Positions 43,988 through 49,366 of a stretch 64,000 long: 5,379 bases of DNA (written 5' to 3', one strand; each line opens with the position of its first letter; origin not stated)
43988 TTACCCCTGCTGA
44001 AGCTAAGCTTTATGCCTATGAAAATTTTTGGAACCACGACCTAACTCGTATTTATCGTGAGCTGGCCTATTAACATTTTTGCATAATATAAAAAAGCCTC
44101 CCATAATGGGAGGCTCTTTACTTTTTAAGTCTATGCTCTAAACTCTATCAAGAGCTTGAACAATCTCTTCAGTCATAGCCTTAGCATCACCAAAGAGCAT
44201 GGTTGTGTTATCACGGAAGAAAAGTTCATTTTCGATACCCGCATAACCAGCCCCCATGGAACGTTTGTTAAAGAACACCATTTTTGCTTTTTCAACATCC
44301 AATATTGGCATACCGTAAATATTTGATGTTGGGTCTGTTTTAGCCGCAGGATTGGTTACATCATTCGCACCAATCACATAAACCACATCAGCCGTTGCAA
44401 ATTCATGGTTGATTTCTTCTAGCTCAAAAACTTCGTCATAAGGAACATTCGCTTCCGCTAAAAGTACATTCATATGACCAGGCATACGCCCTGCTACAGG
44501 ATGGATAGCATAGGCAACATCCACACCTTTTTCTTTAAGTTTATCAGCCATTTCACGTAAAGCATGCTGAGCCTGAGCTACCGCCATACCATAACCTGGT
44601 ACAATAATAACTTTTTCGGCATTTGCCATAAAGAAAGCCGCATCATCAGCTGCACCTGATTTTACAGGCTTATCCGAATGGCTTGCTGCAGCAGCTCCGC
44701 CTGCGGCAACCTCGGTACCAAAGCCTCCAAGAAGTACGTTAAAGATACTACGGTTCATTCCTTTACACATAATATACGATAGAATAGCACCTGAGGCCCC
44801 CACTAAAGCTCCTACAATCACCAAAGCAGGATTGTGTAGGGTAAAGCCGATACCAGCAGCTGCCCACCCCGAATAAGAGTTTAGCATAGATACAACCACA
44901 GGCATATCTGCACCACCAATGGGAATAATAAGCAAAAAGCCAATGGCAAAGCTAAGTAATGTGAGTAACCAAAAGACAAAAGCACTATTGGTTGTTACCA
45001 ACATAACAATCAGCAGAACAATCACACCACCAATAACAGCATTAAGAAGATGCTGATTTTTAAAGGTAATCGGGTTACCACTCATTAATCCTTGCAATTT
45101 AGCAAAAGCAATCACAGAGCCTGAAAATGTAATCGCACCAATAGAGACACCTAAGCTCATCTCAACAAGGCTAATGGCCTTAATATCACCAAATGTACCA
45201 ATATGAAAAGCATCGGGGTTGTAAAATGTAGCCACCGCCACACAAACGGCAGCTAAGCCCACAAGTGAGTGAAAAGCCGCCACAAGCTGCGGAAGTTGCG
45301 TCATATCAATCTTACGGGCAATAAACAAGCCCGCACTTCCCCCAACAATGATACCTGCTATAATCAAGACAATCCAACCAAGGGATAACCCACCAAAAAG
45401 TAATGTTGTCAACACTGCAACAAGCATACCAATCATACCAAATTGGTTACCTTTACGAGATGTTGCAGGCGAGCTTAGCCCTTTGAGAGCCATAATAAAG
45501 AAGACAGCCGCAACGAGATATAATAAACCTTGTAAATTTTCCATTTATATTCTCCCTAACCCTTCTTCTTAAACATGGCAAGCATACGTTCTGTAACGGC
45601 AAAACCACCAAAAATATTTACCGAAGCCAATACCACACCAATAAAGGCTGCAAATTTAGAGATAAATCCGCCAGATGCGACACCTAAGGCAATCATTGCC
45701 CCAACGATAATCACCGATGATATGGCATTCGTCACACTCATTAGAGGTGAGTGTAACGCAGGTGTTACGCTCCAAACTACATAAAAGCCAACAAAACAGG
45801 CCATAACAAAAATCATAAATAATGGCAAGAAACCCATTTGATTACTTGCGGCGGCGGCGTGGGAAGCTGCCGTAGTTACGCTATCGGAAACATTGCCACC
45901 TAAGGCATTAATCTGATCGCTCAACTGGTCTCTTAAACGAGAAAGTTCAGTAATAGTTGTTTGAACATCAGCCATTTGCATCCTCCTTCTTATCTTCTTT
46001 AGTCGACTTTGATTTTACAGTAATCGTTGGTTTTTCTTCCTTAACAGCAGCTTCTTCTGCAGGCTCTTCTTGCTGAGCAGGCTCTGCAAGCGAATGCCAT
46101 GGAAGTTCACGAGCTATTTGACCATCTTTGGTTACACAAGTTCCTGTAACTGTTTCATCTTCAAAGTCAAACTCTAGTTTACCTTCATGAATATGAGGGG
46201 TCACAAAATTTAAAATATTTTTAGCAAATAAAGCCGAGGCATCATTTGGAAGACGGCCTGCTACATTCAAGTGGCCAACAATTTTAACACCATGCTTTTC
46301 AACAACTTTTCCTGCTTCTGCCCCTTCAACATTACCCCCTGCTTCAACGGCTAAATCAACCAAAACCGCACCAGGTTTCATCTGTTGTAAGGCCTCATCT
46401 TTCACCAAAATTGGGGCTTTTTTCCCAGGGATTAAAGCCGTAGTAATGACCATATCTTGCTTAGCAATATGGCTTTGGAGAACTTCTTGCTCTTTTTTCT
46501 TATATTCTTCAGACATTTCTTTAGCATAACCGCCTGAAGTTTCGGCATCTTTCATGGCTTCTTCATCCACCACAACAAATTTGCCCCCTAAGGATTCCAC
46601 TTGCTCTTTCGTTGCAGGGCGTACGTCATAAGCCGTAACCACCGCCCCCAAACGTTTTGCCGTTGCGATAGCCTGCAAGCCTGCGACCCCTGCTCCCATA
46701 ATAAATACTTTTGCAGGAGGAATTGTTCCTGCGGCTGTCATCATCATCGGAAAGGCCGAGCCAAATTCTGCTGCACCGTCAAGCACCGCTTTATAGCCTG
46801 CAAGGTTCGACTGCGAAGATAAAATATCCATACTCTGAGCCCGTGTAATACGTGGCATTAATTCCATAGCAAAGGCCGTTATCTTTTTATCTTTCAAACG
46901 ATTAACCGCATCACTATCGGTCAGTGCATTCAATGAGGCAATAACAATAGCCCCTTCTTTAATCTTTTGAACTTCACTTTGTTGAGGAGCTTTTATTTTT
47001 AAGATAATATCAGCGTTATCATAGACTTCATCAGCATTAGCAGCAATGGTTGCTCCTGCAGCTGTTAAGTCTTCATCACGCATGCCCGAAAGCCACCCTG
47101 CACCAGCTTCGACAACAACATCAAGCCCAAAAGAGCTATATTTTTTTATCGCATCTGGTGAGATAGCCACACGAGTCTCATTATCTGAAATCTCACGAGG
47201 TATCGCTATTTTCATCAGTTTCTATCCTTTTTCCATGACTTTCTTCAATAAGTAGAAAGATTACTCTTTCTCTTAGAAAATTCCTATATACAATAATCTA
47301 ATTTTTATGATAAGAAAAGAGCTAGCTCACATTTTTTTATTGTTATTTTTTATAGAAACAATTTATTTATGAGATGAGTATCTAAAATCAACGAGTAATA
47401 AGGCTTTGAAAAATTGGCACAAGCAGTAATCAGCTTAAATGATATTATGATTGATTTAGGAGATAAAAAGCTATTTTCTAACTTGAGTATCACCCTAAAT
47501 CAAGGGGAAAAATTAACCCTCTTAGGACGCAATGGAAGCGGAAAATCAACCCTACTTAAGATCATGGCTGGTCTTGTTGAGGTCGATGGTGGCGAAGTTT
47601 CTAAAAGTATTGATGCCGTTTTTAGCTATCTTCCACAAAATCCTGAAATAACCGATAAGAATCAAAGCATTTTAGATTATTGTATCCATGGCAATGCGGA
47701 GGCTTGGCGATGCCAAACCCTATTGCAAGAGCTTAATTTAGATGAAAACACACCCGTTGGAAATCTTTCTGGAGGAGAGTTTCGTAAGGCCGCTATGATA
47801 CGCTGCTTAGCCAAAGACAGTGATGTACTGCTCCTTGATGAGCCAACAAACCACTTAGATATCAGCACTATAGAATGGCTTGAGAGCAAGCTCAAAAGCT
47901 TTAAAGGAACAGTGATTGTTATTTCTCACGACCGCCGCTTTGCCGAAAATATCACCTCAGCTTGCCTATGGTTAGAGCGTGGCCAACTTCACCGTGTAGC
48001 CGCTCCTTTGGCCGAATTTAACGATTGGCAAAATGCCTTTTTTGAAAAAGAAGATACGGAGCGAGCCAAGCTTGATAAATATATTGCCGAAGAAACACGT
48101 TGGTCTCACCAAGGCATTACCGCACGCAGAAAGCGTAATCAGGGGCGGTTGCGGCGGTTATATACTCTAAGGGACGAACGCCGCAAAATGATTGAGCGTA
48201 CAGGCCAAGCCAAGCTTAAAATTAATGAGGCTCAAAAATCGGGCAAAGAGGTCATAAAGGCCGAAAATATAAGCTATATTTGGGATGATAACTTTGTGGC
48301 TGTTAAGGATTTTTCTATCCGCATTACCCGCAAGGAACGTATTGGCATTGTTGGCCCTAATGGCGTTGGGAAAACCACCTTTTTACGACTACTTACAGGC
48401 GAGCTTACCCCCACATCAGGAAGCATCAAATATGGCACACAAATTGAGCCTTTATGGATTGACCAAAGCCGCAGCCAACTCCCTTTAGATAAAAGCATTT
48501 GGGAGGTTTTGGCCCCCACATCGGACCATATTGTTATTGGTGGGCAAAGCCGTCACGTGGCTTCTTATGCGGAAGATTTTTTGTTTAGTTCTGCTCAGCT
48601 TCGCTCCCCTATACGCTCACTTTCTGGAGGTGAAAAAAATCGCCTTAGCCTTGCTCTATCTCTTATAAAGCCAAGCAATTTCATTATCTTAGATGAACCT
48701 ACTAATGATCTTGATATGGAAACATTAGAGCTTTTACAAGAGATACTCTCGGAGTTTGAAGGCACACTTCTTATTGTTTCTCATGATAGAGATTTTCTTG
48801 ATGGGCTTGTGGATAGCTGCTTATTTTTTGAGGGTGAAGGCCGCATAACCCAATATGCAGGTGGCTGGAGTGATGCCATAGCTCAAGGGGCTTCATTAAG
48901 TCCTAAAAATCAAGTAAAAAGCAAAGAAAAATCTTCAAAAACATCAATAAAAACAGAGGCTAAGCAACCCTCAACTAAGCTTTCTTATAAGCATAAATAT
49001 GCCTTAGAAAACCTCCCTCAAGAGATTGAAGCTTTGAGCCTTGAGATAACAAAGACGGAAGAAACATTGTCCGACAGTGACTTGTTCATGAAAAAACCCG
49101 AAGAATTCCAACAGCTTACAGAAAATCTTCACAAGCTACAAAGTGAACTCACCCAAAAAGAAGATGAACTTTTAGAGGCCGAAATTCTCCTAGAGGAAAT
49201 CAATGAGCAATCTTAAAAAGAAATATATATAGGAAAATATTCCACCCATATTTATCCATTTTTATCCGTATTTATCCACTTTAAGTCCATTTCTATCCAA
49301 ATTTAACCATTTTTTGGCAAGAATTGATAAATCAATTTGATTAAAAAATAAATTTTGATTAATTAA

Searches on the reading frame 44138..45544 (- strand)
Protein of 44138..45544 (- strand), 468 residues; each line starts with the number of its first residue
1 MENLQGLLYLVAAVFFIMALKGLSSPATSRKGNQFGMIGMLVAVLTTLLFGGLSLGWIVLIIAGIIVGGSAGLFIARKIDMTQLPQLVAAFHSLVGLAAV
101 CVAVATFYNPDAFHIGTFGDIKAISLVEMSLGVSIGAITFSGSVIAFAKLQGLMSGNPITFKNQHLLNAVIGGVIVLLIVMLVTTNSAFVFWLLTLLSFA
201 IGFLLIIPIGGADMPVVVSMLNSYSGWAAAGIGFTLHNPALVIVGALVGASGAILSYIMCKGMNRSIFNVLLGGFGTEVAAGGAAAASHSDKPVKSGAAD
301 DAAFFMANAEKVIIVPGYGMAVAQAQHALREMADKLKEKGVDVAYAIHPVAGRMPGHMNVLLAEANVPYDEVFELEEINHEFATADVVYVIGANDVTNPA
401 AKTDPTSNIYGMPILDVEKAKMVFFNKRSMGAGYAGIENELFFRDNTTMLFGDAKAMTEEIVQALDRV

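Call 55: search_protein_families(library=pfam, proteins=[window:44138-45544:-])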
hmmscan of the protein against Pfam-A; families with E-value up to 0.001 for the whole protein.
window:44138-45544:- (468 aa): 2 families
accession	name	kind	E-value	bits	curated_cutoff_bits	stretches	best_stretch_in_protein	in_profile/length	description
PF02233.22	PNTB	-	1.7e-195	650.8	31.7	1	7-463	3-455/456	NAD(P) transhydrogenase beta subunit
PF00205.28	TPP_enzyme_M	-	0.00031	20.9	30.4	0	301-394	3-87/137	Thiamine pyrophosphate enzyme, central domain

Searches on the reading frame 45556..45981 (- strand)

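Call 83: search_protein_families(library=pfam, proteins=[window:45556-45981:-])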
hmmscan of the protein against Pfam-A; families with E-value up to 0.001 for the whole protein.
window:45556-45981:- (141 aa): 2 families
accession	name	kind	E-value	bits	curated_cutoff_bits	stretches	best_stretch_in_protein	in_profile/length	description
PF12769.12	PNTB_4TM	-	2.5e-33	114.8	26.2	1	55-139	2-85/85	4TM region of pyridine nucleotide transhydrogenase, mitoch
PF11872.13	DUF3392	-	0.00032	21.3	31.3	1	54-102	52-101/105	Protein of unknown function (DUF3392)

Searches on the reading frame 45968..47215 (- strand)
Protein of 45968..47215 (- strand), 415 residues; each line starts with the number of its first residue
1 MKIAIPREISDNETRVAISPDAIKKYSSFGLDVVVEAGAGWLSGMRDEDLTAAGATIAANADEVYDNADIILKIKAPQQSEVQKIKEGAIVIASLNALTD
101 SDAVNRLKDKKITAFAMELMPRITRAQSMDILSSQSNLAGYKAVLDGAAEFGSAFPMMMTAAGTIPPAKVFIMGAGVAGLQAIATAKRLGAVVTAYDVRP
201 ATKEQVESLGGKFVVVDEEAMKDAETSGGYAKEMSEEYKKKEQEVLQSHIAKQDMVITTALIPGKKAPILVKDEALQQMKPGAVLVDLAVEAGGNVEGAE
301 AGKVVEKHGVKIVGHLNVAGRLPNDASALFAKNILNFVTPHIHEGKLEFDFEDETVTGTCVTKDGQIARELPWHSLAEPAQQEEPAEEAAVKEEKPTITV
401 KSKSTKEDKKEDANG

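Call 55: search_protein_families(library=pfam, proteins=[window:45968-47215:-])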
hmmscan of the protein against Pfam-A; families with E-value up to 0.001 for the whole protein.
window:45968-47215:- (415 aa): 3 families
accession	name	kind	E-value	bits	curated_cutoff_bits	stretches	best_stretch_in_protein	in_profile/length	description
PF01262.27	AlaDh_PNT_C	-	3.2e-67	226.5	23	1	143-368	1-212/214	Alanine dehydrogenase/PNT, C-terminal domain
PF05222.21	AlaDh_PNT_N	-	7.3e-43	146.5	30.4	1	5-139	2-136/136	Alanine dehydrogenase/PNT, N-terminal domain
PF02826.25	2-Hacid_dh_C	-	1.2e-06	28.4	25.1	0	168-218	37-87/178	D-isomer specific 2-hydroxyacid dehydrogenase, NAD binding domain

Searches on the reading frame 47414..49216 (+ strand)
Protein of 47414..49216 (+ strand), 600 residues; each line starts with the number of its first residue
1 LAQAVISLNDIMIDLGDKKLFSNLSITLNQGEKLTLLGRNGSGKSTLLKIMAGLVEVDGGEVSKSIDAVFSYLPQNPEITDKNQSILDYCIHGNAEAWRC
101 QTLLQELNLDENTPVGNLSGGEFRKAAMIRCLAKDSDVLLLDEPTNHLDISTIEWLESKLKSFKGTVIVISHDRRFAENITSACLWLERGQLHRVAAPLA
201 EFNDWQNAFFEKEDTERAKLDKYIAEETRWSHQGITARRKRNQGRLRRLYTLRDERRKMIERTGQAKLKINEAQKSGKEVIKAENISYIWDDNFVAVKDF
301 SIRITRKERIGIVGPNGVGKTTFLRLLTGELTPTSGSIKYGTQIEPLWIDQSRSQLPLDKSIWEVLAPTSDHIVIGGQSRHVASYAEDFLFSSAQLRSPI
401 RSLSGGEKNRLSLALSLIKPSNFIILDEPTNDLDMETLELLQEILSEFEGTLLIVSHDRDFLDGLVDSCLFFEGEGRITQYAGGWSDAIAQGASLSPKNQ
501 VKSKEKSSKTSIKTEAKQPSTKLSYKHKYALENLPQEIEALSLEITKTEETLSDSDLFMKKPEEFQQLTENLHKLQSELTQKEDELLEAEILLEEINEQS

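Call 55: search_protein_families(library=pfam, proteins=[window:47414-49216:+])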
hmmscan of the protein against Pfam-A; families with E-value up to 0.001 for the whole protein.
window:47414-49216:+ (600 aa): 17 families
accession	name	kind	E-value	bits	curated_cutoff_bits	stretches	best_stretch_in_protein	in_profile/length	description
PF00005.33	ABC_tran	-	9.3e-50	169.2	25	2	22-146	2-137/137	ABC transporter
PF02463.25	SMC_N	-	8e-14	52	40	1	401-463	135-203/220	RecF/RecN/SMC N terminal domain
PF13304.12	AAA_21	-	8.3e-14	52.8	27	0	36-54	4-22/304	AAA domain, putative AbiEii toxin, Type IV TA system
PF16326.10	ABC_tran_CTD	-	4.1e-11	43.4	32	1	522-588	1-66/69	ABC transporter C-terminal domain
PF13175.12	AAA_15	-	3.4e-08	33.9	32.1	0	293-327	10-43/374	AAA ATPase domain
PF13555.12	AAA_29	-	1.1e-07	32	27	0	19-48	10-39/61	P-loop containing region of AAA domain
PF13401.12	AAA_22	-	1.4e-07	32.4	27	0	34-161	8-109/130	AAA domain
PF03193.22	RsgA_GTPase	-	6.8e-06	26.4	30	0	17-66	93-141/174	RsgA GTPase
PF13191.12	AAA_16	-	1.2e-05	26.3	32.6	0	308-449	25-160/167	AAA ATPase domain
PF13479.12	AAA_24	-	4.2e-05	23.9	27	0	307-327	2-22/195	AAA domain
PF01926.29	MMR_HSR1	-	0.00016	22.2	21.9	0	309-336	1-27/113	50S ribosome-binding GTPase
PF13238.12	AAA_18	-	0.00024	22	29.4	0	310-330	1-21/128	AAA domain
PF05729.18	NACHT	-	0.00027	21.3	26.7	0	35-57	4-26/167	NACHT domain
PF13604.12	AAA_30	-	0.00052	20.3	27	0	34-62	21-49/191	AAA domain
PF13476.12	AAA_23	-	0.00056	21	27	0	293-332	6-44/201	AAA domain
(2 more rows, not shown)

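Call 62: find_homologous_proteins(query=window:47414-49216:+, max_evalue=1e-150)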
Query window:47414-49216:+ (600 aa): 2464 proteins with E <= 1e-150 among 8000 candidates; the best 120 are listed.
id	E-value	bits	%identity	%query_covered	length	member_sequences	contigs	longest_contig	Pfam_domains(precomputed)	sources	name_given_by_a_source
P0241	0.0e+0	1325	100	100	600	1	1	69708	PF00005.34,PF13175.13,PF13555.13,PF13401.13,PF03193.23,PF02463.26,PF13304.13,PF13191.13,PF16326.11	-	-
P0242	0.0e+0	1026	76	97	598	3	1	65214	PF00005.34,PF13175.13,PF13555.13,PF13401.13,PF02463.26,PF13304.13,PF16326.11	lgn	-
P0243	0.0e+0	1017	75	96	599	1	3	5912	PF00005.34,PF13175.13,PF05729.19,PF13555.13,PF13401.13,PF03193.23,PF02463.26,PF13304.13,PF13191.13,PF16326.11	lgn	-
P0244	6.5e-297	1004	75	97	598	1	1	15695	PF00005.34,PF05729.19,PF13555.13,PF13401.13,PF03193.23,PF02463.26,PF13304.13,PF16326.11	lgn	-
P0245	2.4e-265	900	67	97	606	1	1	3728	PF01926.30,PF00005.34,PF13175.13,PF13555.13,PF13401.13,PF02463.26,PF13304.13,PF16326.11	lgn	-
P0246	2.4e-264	896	66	97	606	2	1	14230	PF00005.34,PF13476.13,PF13555.13,PF13401.13,PF02463.26,PF13304.13,PF16326.11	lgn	-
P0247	2.9e-255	867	64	96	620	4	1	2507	PF00005.34,PF13175.13,PF05729.19,PF13555.13,PF13401.13,PF03193.23,PF02463.26,PF13304.13,PF13191.13,PF16326.11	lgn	-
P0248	6.2e-254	862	64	97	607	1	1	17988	PF01926.30,PF00005.34,PF13175.13,PF05729.19,PF13555.13,PF13401.13,PF02463.26,PF13304.13,PF16326.11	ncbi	-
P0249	2.5e-225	768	59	95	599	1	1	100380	PF01926.30,PF13555.13,PF00004.36,PF13401.13,PF03193.23,PF13238.13,PF13304.13,PF13191.13,PF16326.11,PF00005.34,PF13175.13,PF05729.19,PF02463.26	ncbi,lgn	-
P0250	1.1e-220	752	59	95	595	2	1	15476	PF01926.30,PF00006.32,PF13555.13,PF13401.13,PF03193.23,PF13238.13,PF13304.13,PF13191.13,PF16326.11,PF00005.34,PF13175.13,PF05729.19,PF02463.26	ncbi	-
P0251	1.1e-194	666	52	97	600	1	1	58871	PF01926.30,PF00005.34,PF13175.13,PF00006.32,PF13555.13,PF13401.13,PF03193.23,PF02463.26,PF13304.13,PF20720.4,PF16326.11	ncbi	-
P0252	9.1e-184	630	48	97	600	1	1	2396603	PF01926.30,PF00005.34,PF05729.19,PF13555.13,PF13401.13,PF03193.23,PF02463.26,PF13304.13,PF13191.13,PF16326.11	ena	-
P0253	3.3e-183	629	48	99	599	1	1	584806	PF01926.30,PF13555.13,PF13401.13,PF13304.13,PF13191.13,PF16326.11,PF00005.34,PF13175.13,PF13476.13,PF13521.13,PF02463.26,PF12848.14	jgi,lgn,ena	-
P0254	6.7e-180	618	50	99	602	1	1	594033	PF00005.34,PF13175.13,PF00006.32,PF13476.13,PF13555.13,PF13401.13,PF02463.26,PF13304.13,PF13191.13,PF16326.11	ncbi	-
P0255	3.5e-179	615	49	99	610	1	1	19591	PF01926.30,PF00005.34,PF13175.13,PF13476.13,PF13555.13,PF13401.13,PF02463.26,PF13304.13,PF16326.11,PF24389.2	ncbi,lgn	-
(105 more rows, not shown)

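Call 63: find_encoding_contigs(protein=P0242, flank=10000, max_places=3)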
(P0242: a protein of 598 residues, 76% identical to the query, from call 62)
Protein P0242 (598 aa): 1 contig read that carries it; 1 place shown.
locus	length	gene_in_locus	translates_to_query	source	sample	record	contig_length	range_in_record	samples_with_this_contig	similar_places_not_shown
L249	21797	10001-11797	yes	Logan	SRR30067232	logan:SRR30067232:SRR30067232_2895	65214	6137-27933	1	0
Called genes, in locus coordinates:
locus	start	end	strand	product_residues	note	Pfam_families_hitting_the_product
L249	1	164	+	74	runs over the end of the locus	PF01197:Ribosomal_L31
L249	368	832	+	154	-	PF00011:HSP20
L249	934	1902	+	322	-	PF08240:ADH_N, PF00107:ADH_zinc_N, PF13602:ADH_zinc_N_2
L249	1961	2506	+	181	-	PF06242:TrcR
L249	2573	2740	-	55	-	PF04325:DUF465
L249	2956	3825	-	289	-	PF03976:PPK2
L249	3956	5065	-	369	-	PF00365:PFK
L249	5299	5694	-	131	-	PF00903:Glyoxalase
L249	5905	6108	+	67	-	PF01165:Ribosomal_S21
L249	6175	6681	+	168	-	PF13302:Acetyltransf_3, PF00583:Acetyltransf_1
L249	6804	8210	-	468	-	PF02233:PNTB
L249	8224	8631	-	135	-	PF12769:PNTB_4TM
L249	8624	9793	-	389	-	PF05222:AlaDh_PNT_N, PF01262:AlaDh_PNT_C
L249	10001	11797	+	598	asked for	PF02463:SMC_N (faint), PF13175:AAA_15 (faint), PF13555:AAA_29 (faint), PF00005:ABC_tran, PF13304:AAA_21 (faint), PF13401:AAA_22 (faint), PF00005:ABC_tran, PF16326:ABC_tran_CTD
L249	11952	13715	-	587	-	PF08439:Peptidase_M3_N, PF01432:Peptidase_M3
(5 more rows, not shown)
